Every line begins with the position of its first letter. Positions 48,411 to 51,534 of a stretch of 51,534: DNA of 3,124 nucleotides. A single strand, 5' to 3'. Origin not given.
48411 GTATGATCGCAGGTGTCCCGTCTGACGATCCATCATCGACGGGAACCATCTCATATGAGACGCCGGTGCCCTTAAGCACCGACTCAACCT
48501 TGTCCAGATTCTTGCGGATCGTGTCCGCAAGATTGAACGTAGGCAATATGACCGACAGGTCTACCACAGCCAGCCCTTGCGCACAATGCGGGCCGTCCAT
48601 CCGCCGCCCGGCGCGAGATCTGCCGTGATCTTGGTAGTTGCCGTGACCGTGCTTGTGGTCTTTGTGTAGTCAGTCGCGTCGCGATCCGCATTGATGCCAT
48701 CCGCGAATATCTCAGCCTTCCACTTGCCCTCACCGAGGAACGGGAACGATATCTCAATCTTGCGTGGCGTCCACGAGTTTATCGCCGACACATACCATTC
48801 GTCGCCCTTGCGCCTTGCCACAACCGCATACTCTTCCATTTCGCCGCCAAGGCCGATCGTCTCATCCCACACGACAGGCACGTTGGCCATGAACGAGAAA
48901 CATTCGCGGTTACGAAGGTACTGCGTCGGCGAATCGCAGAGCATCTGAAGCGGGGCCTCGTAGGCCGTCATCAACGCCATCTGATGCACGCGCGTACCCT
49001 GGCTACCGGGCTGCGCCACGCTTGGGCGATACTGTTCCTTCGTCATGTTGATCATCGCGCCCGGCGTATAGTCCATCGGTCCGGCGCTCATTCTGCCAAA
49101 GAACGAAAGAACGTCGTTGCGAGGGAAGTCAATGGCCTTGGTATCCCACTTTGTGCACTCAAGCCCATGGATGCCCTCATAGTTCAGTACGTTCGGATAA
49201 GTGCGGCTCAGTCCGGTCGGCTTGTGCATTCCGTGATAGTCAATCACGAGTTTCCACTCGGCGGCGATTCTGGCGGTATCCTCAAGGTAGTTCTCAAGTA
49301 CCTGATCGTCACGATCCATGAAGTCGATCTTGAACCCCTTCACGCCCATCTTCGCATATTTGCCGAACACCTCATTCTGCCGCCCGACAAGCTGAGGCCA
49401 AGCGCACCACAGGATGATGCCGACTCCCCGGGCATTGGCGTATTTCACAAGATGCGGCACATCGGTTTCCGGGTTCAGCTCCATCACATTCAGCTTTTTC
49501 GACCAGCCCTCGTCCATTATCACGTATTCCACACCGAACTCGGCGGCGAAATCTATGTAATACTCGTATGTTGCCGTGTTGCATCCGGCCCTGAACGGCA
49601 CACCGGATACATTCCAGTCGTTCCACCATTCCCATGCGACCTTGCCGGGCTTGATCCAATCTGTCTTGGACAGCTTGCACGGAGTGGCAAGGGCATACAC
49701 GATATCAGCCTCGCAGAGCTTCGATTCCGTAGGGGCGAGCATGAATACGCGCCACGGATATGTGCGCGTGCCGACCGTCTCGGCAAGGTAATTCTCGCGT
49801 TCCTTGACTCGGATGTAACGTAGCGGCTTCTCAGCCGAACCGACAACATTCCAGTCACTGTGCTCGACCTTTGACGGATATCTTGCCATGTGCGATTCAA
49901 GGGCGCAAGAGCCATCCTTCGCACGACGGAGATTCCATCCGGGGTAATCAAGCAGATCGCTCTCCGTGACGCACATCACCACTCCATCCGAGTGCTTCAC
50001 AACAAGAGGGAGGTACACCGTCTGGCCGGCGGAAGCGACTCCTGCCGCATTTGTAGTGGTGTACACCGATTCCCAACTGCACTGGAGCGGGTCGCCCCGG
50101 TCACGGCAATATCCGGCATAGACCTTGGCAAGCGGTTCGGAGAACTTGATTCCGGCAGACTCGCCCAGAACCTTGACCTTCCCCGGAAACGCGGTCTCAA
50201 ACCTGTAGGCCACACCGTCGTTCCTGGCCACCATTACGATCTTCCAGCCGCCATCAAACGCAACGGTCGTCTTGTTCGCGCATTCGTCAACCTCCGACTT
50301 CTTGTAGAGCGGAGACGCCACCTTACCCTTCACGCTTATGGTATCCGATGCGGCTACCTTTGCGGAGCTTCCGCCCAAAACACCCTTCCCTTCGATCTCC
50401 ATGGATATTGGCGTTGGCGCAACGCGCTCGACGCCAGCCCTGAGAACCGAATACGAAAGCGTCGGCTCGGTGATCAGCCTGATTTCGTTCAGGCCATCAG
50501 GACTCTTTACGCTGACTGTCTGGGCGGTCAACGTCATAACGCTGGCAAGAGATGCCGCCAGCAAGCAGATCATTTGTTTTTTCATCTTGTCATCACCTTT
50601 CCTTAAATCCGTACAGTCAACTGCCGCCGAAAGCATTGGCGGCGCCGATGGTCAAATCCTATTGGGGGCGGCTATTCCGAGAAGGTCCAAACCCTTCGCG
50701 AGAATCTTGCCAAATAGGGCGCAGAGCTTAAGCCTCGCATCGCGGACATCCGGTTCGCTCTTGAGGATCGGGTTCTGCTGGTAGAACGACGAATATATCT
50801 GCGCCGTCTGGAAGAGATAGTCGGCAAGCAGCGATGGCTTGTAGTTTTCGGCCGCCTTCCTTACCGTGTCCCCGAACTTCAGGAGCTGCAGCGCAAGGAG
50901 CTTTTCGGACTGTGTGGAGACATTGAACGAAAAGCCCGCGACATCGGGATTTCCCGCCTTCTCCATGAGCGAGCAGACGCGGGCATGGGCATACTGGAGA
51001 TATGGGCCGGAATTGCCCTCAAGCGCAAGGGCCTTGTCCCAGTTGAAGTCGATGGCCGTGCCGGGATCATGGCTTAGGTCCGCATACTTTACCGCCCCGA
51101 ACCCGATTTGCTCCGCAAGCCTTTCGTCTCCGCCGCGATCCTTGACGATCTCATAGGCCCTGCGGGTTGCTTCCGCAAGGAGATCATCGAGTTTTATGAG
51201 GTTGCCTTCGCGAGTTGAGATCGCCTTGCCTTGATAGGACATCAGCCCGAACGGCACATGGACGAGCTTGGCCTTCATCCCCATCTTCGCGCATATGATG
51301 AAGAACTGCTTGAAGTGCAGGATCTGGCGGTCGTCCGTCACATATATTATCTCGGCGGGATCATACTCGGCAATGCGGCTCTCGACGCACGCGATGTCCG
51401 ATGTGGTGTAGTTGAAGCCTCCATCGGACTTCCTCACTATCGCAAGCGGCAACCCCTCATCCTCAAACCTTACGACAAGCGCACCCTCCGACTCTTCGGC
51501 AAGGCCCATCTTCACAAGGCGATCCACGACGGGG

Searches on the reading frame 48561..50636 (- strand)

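Call 45: search_protein_families(library=pfam, proteins=[window:48561-50636:-], max_evalue=0.001)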
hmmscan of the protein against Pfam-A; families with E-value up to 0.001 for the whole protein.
window:48561-50636:- (691 aa): 3 families
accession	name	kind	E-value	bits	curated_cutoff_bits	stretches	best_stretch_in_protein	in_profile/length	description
PF10566.15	Glyco_hydro_97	-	1.4e-91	307.1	32.5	1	325-587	2-275/275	Glycoside hydrolase 97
PF14508.12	GH97_N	-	2.5e-35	122.5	25.3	1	43-319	1-229/229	Glycosyl-hydrolase 97 N-terminal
PF14509.12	GH97_C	-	2.3e-30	105.1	25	1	589-684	1-96/97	Glycosyl-hydrolase 97 C-terminal, oligomerisation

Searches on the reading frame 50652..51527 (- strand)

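Call 68: search_protein_families(library=pfam, proteins=[window:50652-51527:-], max_evalue=0.0001)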
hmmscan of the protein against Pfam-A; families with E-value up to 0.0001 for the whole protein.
window:50652-51527:- (291 aa): 2 families
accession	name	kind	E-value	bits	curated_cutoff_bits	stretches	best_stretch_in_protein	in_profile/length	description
PF00750.26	tRNA-synt_1d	-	2.3e-37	129.2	23.3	1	2-163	175-349/349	tRNA synthetases class I (R), catalytic domain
PF05746.21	DALR_1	-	1.8e-31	109.1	22.3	1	177-291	1-117/117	DALR anticodon binding domain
